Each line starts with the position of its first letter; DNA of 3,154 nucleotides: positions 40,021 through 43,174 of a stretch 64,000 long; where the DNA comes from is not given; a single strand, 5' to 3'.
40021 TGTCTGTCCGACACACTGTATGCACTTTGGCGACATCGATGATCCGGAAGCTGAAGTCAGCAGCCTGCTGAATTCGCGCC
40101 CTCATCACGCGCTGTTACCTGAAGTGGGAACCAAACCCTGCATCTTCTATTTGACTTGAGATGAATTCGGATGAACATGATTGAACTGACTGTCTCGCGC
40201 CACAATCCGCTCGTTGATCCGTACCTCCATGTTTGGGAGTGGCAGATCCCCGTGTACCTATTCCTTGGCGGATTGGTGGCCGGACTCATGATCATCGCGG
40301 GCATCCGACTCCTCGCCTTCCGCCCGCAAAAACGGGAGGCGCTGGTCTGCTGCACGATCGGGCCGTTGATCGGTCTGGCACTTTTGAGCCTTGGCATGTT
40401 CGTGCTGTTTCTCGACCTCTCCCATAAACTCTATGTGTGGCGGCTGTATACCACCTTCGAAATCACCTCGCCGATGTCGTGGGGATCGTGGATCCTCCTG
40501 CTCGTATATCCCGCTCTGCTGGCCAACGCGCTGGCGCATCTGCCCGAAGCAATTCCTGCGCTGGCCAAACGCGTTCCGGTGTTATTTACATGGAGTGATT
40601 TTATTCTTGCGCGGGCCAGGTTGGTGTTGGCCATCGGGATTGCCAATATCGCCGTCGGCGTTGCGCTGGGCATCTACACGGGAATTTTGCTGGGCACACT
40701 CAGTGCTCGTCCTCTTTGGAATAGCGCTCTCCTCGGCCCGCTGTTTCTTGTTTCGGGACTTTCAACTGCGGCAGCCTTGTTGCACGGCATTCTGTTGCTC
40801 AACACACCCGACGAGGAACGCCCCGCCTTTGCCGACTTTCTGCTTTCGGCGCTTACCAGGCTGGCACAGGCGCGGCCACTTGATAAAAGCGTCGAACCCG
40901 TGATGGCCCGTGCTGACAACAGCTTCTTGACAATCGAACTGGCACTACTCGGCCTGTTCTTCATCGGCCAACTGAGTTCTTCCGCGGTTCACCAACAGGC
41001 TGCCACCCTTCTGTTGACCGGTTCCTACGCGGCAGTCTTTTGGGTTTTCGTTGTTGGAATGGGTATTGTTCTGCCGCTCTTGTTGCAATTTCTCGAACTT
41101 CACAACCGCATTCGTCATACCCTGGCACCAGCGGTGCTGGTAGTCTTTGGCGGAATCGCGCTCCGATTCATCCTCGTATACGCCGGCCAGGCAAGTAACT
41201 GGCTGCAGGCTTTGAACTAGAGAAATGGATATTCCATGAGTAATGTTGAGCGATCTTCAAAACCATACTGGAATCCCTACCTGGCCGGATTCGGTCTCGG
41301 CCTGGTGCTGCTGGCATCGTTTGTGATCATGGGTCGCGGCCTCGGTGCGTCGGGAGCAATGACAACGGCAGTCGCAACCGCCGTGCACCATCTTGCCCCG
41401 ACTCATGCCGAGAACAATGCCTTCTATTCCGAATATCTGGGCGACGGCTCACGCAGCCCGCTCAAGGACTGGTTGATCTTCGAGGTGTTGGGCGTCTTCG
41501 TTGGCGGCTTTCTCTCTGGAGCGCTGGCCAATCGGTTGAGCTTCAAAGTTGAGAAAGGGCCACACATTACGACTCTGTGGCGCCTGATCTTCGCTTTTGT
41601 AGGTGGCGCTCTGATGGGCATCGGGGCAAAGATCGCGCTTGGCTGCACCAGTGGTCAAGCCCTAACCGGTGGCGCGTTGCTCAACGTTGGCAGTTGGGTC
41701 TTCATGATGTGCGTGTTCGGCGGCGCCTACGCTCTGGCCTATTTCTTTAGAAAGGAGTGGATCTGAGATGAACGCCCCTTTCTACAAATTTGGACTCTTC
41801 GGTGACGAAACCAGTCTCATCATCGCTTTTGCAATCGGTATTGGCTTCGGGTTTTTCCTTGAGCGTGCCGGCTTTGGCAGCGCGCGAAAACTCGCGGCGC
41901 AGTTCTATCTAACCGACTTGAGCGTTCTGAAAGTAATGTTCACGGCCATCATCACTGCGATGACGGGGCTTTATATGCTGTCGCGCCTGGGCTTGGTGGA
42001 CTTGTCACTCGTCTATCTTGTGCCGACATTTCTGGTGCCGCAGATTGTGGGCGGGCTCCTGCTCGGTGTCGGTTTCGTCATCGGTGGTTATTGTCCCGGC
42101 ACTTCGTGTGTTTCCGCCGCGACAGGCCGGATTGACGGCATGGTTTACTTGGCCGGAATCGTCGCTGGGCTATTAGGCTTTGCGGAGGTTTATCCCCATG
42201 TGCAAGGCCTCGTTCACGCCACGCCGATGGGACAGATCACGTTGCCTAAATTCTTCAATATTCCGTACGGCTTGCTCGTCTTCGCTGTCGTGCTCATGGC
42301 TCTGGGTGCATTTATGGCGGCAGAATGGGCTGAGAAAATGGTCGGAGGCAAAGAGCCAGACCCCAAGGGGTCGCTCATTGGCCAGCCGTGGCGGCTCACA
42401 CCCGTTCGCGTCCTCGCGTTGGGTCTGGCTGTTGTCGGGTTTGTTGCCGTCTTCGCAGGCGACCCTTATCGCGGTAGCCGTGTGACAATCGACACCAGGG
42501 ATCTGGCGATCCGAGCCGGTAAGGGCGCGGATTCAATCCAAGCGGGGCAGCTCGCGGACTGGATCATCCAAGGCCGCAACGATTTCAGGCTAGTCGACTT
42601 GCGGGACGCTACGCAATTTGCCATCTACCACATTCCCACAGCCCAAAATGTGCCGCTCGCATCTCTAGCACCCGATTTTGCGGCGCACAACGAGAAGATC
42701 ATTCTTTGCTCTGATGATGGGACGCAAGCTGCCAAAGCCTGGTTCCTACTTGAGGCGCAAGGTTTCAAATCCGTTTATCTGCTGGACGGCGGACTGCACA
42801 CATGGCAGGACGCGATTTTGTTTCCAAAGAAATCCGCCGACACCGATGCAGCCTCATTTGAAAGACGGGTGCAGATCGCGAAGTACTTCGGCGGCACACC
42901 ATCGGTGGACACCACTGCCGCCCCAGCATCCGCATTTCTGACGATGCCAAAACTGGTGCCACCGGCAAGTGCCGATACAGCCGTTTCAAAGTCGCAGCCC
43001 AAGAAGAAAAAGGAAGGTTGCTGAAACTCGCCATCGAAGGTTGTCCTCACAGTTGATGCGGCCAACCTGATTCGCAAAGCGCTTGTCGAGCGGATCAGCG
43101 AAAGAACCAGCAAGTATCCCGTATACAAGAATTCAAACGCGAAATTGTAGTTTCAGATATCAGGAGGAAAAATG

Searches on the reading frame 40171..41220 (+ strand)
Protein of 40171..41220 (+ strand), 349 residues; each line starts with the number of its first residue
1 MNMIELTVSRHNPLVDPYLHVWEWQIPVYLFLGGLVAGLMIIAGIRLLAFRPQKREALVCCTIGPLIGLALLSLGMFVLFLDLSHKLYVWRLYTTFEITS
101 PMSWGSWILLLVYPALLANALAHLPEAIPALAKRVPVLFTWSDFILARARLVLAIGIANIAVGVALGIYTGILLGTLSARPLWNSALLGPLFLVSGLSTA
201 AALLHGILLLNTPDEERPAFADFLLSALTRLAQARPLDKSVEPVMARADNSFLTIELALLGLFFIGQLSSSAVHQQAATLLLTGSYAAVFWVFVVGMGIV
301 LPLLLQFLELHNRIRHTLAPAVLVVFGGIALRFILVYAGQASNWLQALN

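Call 4: search_protein_families(library=pfam, proteins=[window:40171-41220:+], max_evalue=0.01)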
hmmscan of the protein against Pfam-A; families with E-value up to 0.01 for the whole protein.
window:40171-41220:+ (349 aa): 1 family
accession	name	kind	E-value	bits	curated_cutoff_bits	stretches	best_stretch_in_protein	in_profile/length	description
PF03916.19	NrfD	-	1.2e-37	130.7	25.8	1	20-341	9-310/313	Polysulphide reductase, NrfD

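Call 5: search_protein_families(library=ncbifam, proteins=[window:40171-41220:+], max_evalue=0.001)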
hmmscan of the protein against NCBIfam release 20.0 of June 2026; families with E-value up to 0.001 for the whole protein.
window:40171-41220:+ (349 aa): 3 families
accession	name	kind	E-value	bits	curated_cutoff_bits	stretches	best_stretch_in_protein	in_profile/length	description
TIGR03148.1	cyt_nit_nrfD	equivalog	3.7e-29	102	347.6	1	21-341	9-313/316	cytochrome c nitrite reductase subunit NrfD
NF045798.1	DsrP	equivalog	4.6e-05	23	350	1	145-207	143-205/346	sulfate reduction electron transfer complex DsrMKJOP subunit DsrP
NF011568.0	PRK14992.1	equivalog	5e-05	22.8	314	0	24-302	22-253/341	tetrathionate reductase subunit TtrC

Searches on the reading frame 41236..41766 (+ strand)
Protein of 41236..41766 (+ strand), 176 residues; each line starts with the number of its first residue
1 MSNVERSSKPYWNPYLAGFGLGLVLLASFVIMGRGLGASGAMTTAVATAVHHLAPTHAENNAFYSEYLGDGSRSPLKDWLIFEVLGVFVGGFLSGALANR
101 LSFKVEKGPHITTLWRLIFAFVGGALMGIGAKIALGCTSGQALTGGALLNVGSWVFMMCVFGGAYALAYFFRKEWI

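Call 4: search_protein_families(library=pfam, proteins=[window:41236-41766:+], max_evalue=0.01)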
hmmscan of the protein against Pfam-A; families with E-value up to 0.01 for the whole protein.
window:41236-41766:+ (176 aa): 2 families
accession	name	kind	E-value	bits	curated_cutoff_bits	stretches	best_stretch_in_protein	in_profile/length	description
PF04143.19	Sulf_transp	-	3.4e-22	79.8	27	1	8-165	173-309/310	Sulphur transport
PF00288.32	GHMP_kinases_N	-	0.0084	16.7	22.3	0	28-57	24-53/87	GHMP kinases N terminal domain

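Call 5: search_protein_families(library=ncbifam, proteins=[window:41236-41766:+], max_evalue=0.001)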
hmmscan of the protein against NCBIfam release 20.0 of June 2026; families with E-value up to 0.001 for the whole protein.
window:41236-41766:+ (176 aa): 3 families
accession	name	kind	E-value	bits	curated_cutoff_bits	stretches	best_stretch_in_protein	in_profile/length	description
NF033796.1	selen_YedE_FdhT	exception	1.1e-11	44.5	350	1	10-168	5-155/387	selenium metabolism membrane protein YedE/FdhT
NF052577.1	ThSTportTsuASprch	equivalog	2.6e-11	43.5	400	1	78-171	239-327/330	thiosulfate transporter TsuA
NF041049.1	thio_trans_TsuA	exception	3.2e-09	36.4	645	1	65-170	236-334/348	thiosulfate utilization transporter TsuA/YeeE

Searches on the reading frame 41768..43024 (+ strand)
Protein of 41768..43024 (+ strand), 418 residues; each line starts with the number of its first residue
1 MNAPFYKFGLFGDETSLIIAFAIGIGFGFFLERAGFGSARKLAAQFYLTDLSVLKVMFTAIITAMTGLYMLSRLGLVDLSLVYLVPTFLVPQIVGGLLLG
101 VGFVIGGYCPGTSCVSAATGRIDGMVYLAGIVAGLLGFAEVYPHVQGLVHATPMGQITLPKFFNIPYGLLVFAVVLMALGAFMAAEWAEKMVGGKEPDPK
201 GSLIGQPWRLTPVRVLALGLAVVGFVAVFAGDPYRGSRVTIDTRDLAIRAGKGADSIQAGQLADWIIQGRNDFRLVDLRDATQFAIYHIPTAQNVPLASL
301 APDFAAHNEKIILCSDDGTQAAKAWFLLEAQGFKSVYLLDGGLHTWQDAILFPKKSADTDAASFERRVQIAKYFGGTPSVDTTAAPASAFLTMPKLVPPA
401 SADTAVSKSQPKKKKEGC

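Call 4: search_protein_families(library=pfam, proteins=[window:41768-43024:+], max_evalue=0.01)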
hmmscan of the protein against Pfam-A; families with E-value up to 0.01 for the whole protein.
window:41768-43024:+ (418 aa): 3 families
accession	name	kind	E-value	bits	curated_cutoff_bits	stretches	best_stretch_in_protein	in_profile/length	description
PF04143.19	Sulf_transp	-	2.9e-16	60.4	27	1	34-227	2-196/310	Sulphur transport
PF00581.25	Rhodanese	-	1.6e-15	57.8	22.2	1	263-348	6-101/102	Rhodanese-like domain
PF20398.3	DUF6691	-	3e-05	24.8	27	1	17-138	3-130/142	Family of unknown function (DUF6691)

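Call 5: search_protein_families(library=ncbifam, proteins=[window:41768-43024:+], max_evalue=0.001)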
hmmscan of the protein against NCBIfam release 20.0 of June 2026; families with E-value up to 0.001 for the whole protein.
window:41768-43024:+ (418 aa): 8 families
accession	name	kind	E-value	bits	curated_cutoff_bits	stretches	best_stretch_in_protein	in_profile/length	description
NF001195.0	PRK00162.1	equivalog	5.7e-09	36.2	102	1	271-351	19-101/108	thiosulfate sulfurtransferase GlpE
NF005902.0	PRK07878.1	equivalog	1.4e-07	30.8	647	1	255-349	287-384/392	adenylyltransferase/sulfurtransferase MoeZ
NF006444.0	PRK08762.1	equivalog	3.6e-06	25.8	449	1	268-366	25-130/387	molybdopterin-synthase adenylyltransferase MoeB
NF033796.1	selen_YedE_FdhT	exception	1.1e-05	24.8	350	1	14-190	213-381/387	selenium metabolism membrane protein YedE/FdhT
NF052577.1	ThSTportTsuASprch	equivalog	4.3e-05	23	400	1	21-139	6-119/330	thiosulfate transporter TsuA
NF005646.0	PRK07411.1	equivalog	4.6e-05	22.7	633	1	257-349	284-382/390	molybdopterin-synthase adenylyltransferase MoeB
NF008557.0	PRK11493.1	equivalog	8.2e-05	21.8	250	1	251-367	32-148/281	3-mercaptopyruvate sulfurtransferase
TIGR04112.1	seleno_YedE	equivalog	0.00023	20.5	200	1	14-142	182-308/337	YedE family putative selenium transporter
